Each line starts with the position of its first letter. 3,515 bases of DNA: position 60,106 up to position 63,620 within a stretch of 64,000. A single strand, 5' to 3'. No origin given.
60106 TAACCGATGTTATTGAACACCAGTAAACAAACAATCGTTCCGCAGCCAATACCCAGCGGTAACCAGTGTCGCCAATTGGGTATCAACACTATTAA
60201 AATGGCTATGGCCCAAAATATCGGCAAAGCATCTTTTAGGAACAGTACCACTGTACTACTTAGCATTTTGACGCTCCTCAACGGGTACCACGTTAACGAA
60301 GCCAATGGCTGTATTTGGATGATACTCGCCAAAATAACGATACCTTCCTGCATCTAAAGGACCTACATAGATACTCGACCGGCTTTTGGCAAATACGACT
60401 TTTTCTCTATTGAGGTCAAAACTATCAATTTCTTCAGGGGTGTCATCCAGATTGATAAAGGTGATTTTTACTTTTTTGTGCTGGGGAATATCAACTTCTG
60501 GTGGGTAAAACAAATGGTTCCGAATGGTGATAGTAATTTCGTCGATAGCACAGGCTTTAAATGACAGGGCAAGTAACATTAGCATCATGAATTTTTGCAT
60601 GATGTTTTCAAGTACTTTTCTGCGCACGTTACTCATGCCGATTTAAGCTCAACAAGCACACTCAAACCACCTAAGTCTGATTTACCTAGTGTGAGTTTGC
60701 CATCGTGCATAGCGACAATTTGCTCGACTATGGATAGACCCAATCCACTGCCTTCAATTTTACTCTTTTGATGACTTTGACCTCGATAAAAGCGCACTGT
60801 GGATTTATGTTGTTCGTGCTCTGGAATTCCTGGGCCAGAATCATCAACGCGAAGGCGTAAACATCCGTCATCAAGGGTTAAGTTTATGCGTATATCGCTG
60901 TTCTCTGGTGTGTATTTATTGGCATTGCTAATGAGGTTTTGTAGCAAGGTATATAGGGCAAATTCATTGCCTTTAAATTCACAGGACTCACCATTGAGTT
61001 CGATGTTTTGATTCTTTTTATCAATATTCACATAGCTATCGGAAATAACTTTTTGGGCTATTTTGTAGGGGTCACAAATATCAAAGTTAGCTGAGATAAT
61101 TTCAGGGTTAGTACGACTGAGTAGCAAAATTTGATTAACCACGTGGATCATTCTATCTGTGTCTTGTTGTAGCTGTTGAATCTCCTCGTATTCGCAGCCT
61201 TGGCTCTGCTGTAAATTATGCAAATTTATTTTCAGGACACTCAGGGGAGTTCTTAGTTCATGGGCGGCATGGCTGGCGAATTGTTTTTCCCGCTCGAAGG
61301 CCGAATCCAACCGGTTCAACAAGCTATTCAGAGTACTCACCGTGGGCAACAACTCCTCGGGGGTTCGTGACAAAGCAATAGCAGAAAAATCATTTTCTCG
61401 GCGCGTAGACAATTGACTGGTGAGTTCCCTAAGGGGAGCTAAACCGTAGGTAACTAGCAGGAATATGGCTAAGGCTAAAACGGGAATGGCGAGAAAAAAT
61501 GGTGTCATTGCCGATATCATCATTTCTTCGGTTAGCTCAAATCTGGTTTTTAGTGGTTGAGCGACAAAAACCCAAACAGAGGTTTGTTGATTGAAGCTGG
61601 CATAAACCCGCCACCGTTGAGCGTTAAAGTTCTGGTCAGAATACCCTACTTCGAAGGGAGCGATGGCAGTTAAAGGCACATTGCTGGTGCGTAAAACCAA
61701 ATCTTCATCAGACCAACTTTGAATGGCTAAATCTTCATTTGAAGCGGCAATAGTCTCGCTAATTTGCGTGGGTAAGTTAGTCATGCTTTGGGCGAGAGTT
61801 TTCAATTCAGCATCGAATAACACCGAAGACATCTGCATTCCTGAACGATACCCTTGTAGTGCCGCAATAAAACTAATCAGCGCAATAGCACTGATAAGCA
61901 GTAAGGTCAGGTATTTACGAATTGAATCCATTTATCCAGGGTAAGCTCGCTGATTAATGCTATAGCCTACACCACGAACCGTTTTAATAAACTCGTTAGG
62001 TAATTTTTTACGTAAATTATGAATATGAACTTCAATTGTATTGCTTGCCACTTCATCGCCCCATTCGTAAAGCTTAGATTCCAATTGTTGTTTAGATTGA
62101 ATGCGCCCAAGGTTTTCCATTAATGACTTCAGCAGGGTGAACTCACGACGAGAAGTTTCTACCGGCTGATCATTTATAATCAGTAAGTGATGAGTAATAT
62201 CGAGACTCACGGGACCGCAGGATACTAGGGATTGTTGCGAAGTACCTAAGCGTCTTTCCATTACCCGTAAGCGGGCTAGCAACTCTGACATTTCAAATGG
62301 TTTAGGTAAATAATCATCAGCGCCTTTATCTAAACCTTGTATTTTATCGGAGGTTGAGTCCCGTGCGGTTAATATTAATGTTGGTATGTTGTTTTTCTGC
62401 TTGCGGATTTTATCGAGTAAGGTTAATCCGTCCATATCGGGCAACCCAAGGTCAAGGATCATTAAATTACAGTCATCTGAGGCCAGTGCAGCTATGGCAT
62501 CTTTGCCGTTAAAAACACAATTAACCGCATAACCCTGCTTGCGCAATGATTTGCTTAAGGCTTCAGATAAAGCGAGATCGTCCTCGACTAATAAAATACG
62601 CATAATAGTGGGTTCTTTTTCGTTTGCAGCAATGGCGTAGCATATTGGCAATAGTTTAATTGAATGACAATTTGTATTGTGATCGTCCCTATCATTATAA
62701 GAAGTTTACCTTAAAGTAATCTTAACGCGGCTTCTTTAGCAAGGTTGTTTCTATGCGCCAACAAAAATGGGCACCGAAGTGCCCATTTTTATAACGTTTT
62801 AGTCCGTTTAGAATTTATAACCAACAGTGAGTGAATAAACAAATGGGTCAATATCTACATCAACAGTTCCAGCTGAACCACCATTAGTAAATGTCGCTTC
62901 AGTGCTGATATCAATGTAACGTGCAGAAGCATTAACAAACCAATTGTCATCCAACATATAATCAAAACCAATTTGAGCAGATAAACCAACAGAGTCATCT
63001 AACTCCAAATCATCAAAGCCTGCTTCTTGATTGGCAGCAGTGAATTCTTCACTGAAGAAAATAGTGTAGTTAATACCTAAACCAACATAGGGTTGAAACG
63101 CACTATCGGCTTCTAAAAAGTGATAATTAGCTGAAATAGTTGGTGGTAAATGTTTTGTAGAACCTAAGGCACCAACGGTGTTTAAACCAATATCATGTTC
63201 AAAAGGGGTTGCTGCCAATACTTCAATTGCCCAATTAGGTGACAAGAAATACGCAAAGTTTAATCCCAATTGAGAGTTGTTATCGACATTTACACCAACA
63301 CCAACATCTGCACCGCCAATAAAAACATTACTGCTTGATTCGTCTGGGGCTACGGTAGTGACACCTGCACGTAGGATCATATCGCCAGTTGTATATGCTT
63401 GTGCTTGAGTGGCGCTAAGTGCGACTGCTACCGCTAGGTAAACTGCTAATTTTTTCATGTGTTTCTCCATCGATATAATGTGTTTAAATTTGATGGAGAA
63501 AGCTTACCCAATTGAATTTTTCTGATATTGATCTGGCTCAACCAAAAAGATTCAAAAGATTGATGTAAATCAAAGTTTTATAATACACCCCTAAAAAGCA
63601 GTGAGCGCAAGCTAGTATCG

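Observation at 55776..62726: Nine-gene envelope system joining an Ftr-like metal module and a flavinylation/thiol-redox module under one two-component regulator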

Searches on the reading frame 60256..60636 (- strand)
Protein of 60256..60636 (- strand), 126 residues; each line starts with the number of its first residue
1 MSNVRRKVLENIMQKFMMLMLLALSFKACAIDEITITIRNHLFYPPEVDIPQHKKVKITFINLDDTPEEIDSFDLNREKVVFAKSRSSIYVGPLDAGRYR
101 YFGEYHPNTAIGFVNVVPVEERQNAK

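Call 3: search_protein_families(library=pfam, proteins=[window:60256-60636:-], max_evalue=0.01)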
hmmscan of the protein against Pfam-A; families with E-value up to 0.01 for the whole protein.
window:60256-60636:- (126 aa): 1 family
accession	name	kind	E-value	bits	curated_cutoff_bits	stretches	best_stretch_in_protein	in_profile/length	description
PF13473.12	Cupredoxin_1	-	7.8e-22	77.7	27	1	18-114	7-102/104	Cupredoxin-like domain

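Call 4: search_protein_families(library=ncbifam, proteins=[window:60256-60636:-], max_evalue=0.01)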
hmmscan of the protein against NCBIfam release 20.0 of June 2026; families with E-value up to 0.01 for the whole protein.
window:60256-60636:- (126 aa): 0 families

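Call 43: search_solved_structures(query=window:60256-60636:-, max_evalue=1, show_alignments=2)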
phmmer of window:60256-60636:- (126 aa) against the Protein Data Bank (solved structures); distinct sequences matched with E-value up to 1: 2.
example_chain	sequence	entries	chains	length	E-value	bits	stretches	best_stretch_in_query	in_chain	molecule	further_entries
8vuk_A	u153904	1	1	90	2.5e-10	43.7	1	38-109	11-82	EfeO-type cupredoxin-like domain-containing protein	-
5fc9_A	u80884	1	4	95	0.32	14.3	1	43-115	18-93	Blue (Type 1) copper domain protein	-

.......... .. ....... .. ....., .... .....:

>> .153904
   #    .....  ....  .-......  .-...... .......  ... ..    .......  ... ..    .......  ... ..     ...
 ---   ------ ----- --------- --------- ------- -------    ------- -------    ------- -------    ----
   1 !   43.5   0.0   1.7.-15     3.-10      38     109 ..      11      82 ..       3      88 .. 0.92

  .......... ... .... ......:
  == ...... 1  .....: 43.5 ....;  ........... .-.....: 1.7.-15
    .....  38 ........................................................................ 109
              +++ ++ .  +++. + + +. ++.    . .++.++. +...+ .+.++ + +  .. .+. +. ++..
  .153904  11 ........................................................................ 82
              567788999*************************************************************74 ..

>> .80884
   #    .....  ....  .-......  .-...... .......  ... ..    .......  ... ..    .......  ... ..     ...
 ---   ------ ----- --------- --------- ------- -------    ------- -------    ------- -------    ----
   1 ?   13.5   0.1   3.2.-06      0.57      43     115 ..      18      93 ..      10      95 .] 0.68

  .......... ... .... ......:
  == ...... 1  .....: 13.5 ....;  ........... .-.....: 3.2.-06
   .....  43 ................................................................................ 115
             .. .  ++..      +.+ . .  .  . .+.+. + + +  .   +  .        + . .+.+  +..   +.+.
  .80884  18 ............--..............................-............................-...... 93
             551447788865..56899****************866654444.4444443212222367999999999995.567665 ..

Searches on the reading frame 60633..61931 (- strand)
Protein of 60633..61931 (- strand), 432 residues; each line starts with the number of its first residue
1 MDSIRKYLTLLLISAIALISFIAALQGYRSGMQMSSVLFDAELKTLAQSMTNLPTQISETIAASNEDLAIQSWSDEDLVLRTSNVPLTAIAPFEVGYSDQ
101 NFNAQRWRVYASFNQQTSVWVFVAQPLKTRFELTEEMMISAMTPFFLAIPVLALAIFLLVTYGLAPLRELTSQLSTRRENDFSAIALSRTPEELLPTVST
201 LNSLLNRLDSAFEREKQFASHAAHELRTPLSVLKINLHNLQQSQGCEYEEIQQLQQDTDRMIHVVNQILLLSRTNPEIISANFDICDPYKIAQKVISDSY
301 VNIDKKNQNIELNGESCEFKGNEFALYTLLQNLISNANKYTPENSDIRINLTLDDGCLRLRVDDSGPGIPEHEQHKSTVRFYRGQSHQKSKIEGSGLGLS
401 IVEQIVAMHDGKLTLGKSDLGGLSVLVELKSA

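Call 3: search_protein_families(library=pfam, proteins=[window:60633-61931:-], max_evalue=0.01)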
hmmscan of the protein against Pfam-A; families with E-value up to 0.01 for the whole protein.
window:60633-61931:- (432 aa): 5 families
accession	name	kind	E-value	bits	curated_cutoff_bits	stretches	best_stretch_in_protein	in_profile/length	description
PF02518.31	HATPase_c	-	2.5e-23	83.1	26.4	1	322-430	2-108/111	Histidine kinase-, DNA gyrase B-, and HSP90-like ATPase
PF00512.31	HisKA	-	4.3e-12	46.3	26.9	1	216-274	3-63/66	His Kinase A (phospho-acceptor) domain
PF13581.12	HATPase_c_2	-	4.3e-05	24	27.4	1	329-406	39-109/127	Histidine kinase-like ATPase domain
PF08521.16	2CSK_N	-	7.5e-05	23.3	23.2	1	21-136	6-139/140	Two-component sensor kinase N-terminal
PF14501.12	HATPase_c_5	-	0.00051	20.4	22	1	326-416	6-89/102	GHKL domain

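Call 4: search_protein_families(library=ncbifam, proteins=[window:60633-61931:-], max_evalue=0.01)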
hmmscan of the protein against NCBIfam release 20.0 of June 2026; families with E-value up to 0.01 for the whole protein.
window:60633-61931:- (432 aa): 78 families (the best 25 are shown)
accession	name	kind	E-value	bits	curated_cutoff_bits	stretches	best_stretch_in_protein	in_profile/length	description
NF007664.1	PRK10337.1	equivalog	1.8e-55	188.4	475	1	103-428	118-441/442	quorum sensing histidine kinase QseC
NF008025.0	PRK10755.1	equivalog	4.3e-54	183.6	314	1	135-431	63-356/362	two-component system sensor histidine kinase PmrB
TIGR01386.1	cztS_silS_copS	subfamily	2.2e-52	178.6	292.55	1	99-414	125-442/457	heavy metal sensor histidine kinase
TIGR02966.1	phoR_proteo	equivalog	5.2e-40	137.5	334.2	1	215-415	114-319/333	phosphate regulon sensor histidine kinase PhoR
NF007007.0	PRK09470.1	equivalog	5.5e-40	137.6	486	1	143-429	169-457/463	envelope stress sensor histidine kinase CpxA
NF041735.1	hist_kin_RppB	equivalog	1.4e-37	129.5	400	1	211-421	212-428/438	two-component system sensor histidine kinase RppB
NF012163.2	BaeS_SmeS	equivalog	6.3e-37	127.6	500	1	148-430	173-457/457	sensor histidine kinase efflux regulator BaeS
NF052314.1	T9SS_HK_PorY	subfamily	1.8e-35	122.8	350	1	12-413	10-403/418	PorY family sensor histidine kinase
NF007837.0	PRK10549.1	equivalog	7.1e-35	120.6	603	1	151-430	176-457/466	envelope stress sensor histidine kinase BaeS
NF033092.0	HK_WalK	equivalog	2.6e-34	118.8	725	1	215-427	372-590/594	cell wall metabolism sensor histidine kinase WalK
NF007345.0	PRK09835.1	subfamily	3.4e-34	118.2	423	1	109-422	155-471/482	Cu(+)/Ag(+) sensor histidine kinase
NF008312.0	PRK11100.1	equivalog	5.4e-33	114.5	356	1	132-430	178-473/477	two-component system sensor histidine kinase CreC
NF046044.1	PnpS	equivalog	6e-32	111.1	400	1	215-420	170-379/390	two-component system histidine kinase PnpS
NF007004.0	PRK09467.1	equivalog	3.6e-30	105.2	415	1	113-430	135-435/440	two-component system sensor histidine kinase EnvZ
NF007898.0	PRK10604.1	equivalog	3.2e-28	99.1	478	1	138-427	136-419/433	two-component system sensor histidine kinase RstB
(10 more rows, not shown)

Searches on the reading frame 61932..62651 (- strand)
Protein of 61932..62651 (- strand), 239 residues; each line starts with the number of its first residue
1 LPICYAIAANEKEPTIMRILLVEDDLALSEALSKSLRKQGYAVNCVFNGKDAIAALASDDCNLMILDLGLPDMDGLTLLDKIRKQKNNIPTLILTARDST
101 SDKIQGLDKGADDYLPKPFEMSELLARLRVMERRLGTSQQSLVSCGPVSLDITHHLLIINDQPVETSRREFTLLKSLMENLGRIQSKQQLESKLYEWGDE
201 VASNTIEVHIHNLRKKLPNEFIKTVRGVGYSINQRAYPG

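Call 3: search_protein_families(library=pfam, proteins=[window:61932-62651:-], max_evalue=0.01)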
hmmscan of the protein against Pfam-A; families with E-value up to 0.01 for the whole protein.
window:61932-62651:- (239 aa): 3 families
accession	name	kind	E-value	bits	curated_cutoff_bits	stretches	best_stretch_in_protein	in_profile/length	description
PF00072.30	Response_reg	-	4.6e-29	101.3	30.2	1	19-128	1-110/111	Response regulator receiver domain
PF00486.34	Trans_reg_C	-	1.6e-21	76.6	26.2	1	162-231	2-76/77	Transcriptional regulatory protein, C terminal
PF03709.21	OKR_DC_1_N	-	0.0028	18.3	29.3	1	29-102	6-76/111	Orn/Lys/Arg decarboxylase, N-terminal domain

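Call 4: search_protein_families(library=ncbifam, proteins=[window:61932-62651:-], max_evalue=0.01)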
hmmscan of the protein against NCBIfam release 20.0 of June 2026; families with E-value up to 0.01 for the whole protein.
window:61932-62651:- (239 aa): 105 families (the best 25 are shown)
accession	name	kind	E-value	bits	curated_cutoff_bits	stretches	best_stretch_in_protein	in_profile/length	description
NF007928.2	PRK10643.1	equivalog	7.6e-71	238.2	330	1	17-231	1-215/216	two-component system response regulator PmrA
NF007663.1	PRK10336.1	equivalog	4.7e-58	196.5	345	1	17-233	1-217/219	quorum sensing response regulator transcription factor QseB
NF041734.1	resp_reg_RppA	equivalog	6.9e-58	195.7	250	1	17-233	1-228/229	two-component system response regulator RppA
NF012023.0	PRK15479.1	equivalog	9.9e-57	192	337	1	17-234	1-219/224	transcriptional regulator TctD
TIGR01387.1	cztR_silR_copR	subfamily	2.2e-51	174.6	279.2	1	19-232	1-218/218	heavy metal response regulator transcription factor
TIGR02154.1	PhoB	equivalog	1.3e-49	168.5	296.2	1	17-232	3-225/226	phosphate regulon transcriptional regulator PhoB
NF008296.0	PRK11083.1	equivalog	1.8e-48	165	273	1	17-234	4-227/228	two-component system response regulator CreB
NF040689.1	MtrAB_MtrA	equivalog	1.5e-46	158.5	300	1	19-231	1-217/219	MtrAB system response regulator MtrA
NF008078.0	PRK10816.1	equivalog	3.2e-46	157.7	336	1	17-233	1-221/223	two-component system response regulator PhoP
NF045991.1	RespRegCtrARhodob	equivalog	8.2e-46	156.5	350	1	17-233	1-222/224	response regulator transcription factor CtrA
NF053854.1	RespRegPhoBBctds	equivalog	3.8e-43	147.5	270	1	19-232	1-224/225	two-component system response regulator PhoB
NF041733.1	resp_reg_CseB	equivalog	1.1e-42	145.9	350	1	18-233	2-227/228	two-component system response regulator CseB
NF008567.0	PRK11517.1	equivalog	2.1e-42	145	353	1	17-233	1-219/223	response regulator transcription factor HprR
NF033117.2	vanR_ACDEGLN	exception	4.1e-42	144.3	350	1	19-232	1-225/226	VanR-ABDEGLN family response regulator transcription factor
NF007982.1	PRK10710.1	equivalog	7.2e-42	143.5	380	1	13-232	4-227/235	envelope stress response regulator BaeR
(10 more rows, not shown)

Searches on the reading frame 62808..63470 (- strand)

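Call 4: search_protein_families(library=ncbifam, proteins=[window:62808-63470:-], max_evalue=0.01)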
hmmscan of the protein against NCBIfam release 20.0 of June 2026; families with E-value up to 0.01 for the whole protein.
window:62808-63470:- (220 aa): 3 families
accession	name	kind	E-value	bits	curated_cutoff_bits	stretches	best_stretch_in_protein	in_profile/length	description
NF008202.0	PRK10959.1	equivalog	3.4e-76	255.3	287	1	5-220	1-212/212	outer membrane protein OmpW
NF049866.1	outer_TDE1717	subfamily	1.1e-05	25.5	135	1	5-220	1-210/210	TDE1717 family outer membrane beta-barrel protein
TIGR04565.1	OMP_myx_plus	subfamily_domain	2e-05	24.7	60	1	64-186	11-135/161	outer membrane beta-barrel domain-containing protein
